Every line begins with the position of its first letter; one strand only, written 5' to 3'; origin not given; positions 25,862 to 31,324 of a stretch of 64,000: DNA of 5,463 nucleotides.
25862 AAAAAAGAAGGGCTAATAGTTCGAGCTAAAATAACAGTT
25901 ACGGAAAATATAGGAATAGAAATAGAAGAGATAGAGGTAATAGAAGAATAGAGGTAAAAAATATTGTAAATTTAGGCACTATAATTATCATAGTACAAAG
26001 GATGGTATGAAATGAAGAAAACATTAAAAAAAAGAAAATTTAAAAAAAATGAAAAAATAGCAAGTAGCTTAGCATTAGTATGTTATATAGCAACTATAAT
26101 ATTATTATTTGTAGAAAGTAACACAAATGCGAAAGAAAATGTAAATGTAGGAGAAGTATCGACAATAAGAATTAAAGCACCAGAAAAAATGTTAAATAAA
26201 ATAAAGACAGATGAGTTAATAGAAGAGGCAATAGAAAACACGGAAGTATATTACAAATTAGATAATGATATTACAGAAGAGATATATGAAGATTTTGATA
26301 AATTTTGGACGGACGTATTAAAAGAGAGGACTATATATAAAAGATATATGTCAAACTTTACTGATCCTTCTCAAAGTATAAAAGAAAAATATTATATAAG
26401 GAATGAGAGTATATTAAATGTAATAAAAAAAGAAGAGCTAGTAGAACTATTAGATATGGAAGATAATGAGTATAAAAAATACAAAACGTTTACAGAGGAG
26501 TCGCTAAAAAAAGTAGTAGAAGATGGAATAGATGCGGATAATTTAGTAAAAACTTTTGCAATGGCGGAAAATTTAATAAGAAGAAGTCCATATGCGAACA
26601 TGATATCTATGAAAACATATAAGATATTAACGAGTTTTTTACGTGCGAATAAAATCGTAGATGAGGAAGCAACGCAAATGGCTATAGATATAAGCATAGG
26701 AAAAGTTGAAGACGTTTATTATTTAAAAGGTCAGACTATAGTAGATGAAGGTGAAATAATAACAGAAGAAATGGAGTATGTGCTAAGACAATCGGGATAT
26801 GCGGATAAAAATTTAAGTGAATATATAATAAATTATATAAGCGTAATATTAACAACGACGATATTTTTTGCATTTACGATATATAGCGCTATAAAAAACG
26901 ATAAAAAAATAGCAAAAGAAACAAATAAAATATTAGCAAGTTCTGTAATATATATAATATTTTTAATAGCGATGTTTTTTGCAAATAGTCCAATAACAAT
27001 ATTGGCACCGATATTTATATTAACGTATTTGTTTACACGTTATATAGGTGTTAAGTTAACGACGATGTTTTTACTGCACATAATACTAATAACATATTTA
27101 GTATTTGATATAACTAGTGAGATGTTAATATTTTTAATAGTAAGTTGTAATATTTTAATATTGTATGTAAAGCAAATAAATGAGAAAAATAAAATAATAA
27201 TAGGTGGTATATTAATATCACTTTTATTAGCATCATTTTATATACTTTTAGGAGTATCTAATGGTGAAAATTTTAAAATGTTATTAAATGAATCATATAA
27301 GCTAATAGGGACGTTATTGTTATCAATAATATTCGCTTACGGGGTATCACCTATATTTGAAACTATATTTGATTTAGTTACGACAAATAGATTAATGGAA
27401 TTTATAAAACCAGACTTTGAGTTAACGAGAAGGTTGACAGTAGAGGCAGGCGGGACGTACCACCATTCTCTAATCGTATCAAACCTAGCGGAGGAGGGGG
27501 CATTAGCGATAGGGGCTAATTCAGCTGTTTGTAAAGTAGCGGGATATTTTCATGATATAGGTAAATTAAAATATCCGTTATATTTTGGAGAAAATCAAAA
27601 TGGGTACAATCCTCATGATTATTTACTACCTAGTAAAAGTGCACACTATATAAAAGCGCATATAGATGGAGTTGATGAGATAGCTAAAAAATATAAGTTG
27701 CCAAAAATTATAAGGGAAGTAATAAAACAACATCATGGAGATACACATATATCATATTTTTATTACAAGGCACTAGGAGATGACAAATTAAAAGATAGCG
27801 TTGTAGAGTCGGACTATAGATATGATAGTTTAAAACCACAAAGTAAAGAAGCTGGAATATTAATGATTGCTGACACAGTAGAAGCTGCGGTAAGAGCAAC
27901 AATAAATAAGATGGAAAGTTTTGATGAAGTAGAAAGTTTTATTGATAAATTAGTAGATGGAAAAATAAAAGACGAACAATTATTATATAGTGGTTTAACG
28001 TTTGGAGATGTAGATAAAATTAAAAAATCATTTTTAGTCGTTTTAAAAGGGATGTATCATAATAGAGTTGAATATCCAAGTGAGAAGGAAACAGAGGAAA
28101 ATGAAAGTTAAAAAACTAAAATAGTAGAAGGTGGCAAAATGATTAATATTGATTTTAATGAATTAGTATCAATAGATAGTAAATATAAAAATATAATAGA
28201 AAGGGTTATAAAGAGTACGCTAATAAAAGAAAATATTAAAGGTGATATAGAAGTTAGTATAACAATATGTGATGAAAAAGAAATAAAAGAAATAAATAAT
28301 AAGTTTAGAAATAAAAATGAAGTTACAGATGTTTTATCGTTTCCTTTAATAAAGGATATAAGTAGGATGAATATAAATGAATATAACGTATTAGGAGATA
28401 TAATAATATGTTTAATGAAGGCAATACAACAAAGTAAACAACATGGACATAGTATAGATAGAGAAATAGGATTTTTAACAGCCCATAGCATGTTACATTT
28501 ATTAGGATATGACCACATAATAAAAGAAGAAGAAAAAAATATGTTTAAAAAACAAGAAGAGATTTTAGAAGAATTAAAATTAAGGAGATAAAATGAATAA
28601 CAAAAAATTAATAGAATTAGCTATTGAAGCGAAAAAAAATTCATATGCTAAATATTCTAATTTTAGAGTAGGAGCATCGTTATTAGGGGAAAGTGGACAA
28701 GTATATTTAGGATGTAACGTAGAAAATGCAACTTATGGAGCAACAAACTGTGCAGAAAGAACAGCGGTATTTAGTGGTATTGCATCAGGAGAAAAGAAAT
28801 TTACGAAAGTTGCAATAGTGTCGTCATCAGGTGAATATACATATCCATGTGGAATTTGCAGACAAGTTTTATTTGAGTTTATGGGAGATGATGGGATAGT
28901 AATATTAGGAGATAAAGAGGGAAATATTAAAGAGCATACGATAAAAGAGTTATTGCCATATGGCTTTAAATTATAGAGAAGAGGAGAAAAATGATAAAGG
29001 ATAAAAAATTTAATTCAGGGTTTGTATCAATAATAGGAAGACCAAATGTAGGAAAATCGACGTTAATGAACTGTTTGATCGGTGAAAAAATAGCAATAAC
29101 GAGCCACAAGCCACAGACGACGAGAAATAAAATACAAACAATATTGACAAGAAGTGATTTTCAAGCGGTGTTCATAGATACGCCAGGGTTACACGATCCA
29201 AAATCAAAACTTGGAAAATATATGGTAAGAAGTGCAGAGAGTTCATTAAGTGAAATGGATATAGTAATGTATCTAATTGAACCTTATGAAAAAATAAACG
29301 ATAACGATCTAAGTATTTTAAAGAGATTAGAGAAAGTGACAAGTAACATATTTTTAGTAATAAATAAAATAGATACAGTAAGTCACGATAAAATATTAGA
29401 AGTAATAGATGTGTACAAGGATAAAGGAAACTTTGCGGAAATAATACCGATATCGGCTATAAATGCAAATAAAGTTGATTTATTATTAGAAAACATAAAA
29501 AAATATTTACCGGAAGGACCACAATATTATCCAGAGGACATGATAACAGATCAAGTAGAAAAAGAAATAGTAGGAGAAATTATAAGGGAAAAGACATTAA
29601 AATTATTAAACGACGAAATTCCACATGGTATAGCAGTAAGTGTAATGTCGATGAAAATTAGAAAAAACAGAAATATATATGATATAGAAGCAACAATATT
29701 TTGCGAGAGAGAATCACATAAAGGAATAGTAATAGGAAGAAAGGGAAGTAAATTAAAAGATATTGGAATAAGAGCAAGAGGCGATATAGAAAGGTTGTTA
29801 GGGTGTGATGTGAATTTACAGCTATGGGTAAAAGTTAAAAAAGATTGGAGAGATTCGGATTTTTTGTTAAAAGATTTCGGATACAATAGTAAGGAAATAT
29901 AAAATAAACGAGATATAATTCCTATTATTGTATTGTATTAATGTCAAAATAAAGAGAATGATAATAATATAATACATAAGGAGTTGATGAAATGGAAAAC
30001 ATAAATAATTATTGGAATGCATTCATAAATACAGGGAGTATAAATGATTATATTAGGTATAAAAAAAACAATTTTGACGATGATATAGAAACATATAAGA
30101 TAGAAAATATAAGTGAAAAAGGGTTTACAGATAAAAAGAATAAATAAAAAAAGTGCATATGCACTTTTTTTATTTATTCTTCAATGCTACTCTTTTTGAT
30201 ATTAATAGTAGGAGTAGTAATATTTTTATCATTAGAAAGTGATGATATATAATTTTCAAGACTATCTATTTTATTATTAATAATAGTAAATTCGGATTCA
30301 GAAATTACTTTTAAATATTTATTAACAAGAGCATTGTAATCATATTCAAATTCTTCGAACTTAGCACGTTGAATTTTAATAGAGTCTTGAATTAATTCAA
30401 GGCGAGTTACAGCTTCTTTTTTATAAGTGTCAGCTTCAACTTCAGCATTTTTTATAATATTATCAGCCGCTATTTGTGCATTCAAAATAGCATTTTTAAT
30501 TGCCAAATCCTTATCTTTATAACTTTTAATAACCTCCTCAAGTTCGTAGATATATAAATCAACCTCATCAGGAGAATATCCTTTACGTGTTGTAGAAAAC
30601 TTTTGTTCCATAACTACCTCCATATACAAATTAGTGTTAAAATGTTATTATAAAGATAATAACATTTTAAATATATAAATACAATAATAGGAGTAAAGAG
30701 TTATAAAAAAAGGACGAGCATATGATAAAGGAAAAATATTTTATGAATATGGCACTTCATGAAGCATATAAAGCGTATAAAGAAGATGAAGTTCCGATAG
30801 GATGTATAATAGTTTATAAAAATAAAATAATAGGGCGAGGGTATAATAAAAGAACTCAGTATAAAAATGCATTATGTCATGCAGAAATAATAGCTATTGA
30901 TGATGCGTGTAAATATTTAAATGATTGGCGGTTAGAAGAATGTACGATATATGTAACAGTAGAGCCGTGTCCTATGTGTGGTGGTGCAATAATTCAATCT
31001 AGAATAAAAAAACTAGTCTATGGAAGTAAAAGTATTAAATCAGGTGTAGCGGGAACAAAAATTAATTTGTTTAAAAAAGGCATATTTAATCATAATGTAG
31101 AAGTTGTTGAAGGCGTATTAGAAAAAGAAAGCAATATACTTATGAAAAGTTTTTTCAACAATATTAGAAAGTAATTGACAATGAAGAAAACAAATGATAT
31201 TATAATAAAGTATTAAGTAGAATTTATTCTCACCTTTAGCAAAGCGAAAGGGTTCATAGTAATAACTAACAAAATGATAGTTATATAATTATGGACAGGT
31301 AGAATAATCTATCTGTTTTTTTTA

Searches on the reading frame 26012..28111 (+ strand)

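Call 15: search_protein_families(library=pfam, proteins=[window:26012-28111:+], max_evalue=0.00001)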
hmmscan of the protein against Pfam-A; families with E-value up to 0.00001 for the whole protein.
window:26012-28111:+ (699 aa): 3 families
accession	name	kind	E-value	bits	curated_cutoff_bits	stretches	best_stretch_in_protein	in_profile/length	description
PF07697.16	7TMR-HDED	-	9.8e-29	101.4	27.6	1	45-262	1-221/224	7TM-HD extracellular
PF07698.17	7TM-7TMR_HD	-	4.5e-15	56.5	29.4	1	274-457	3-190/190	7TM receptor with intracellular HD hydrolase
PF01966.28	HD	-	2.4e-14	54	22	1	482-625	1-115/116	HD domain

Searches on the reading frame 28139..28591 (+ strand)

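Call 15: search_protein_families(library=pfam, proteins=[window:28139-28591:+], max_evalue=0.00001)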
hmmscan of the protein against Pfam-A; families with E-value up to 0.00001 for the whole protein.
window:28139-28591:+ (150 aa): 1 family
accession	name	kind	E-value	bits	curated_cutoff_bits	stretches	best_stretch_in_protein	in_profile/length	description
PF02130.23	YbeY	-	1.6e-45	154.6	25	1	12-146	3-129/129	Endoribonuclease YbeY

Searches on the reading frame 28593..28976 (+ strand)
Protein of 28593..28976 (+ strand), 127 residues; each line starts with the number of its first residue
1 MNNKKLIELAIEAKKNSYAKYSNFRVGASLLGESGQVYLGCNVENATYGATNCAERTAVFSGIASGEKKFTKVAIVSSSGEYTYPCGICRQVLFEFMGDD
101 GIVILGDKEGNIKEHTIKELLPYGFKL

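Call 15: search_protein_families(library=pfam, proteins=[window:28593-28976:+], max_evalue=0.00001)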
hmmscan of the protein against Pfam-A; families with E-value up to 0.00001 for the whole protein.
window:28593-28976:+ (127 aa): 2 families
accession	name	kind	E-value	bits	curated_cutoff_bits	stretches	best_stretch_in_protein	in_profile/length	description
PF00383.29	dCMP_cyt_deam_1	-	1.6e-17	63.7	25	1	3-97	4-94/102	Cytidine and deoxycytidylate deaminase zinc-binding region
PF08211.18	dCMP_cyt_deam_2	-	4.8e-08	33.7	25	1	4-73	42-110/130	Cytidine and deoxycytidylate deaminase zinc-binding region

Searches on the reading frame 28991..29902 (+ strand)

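Call 47: search_protein_families(library=pfam, proteins=[window:28991-29902:+], max_evalue=0.00001)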
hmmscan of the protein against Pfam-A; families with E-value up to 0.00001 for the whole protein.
window:28991-29902:+ (303 aa): 7 families
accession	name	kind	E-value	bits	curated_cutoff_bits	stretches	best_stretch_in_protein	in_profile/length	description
PF01926.29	MMR_HSR1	-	2.7e-25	89.1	21.9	1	12-126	2-113/113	50S ribosome-binding GTPase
PF07650.23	KH_2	-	1.5e-19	70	22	1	209-287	1-78/78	KH domain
PF00009.33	GTP_EFTU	-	4.1e-12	46.5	26.5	1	12-174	6-187/188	Elongation factor Tu GTP binding domain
PF02421.24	FeoB_N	-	4.1e-10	39.8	27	1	12-168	3-155/156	Ferrous iron transport protein B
PF00350.29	Dynamin_N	-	1e-08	35.8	27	0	12-45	1-34/168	Dynamin family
PF03193.22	RsgA_GTPase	-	1.9e-07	31.5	30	0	7-69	104-170/174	RsgA GTPase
PF04548.22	AIG1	-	1.2e-06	28.4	27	1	14-116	5-110/212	AIG1 family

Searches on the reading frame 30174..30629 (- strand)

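Call 47: search_protein_families(library=pfam, proteins=[window:30174-30629:-], max_evalue=0.00001)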
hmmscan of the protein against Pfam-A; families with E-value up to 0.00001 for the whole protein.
window:30174-30629:- (151 aa): 1 family
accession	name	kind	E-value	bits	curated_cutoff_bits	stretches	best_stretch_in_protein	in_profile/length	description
PF05103.18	DivIVA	-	3.4e-07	30.7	28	0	28-85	49-106/131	DivIVA protein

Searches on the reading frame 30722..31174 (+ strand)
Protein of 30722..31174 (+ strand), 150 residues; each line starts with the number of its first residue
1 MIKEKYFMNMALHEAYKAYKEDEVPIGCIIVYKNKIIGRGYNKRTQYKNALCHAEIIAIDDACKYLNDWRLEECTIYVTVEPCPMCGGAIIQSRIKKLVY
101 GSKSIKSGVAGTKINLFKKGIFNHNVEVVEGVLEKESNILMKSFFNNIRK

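Call 47: search_protein_families(library=pfam, proteins=[window:30722-31174:+], max_evalue=0.00001)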
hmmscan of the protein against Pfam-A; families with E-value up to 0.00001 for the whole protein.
window:30722-31174:+ (150 aa): 2 families
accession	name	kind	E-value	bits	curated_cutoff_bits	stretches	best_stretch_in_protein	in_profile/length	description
PF14437.12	MafB19-deam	-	6.2e-43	146.5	27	1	5-149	4-142/142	MafB19-like deaminase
PF00383.29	dCMP_cyt_deam_1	-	7.8e-33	112.9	25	1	3-101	3-101/102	Cytidine and deoxycytidylate deaminase zinc-binding region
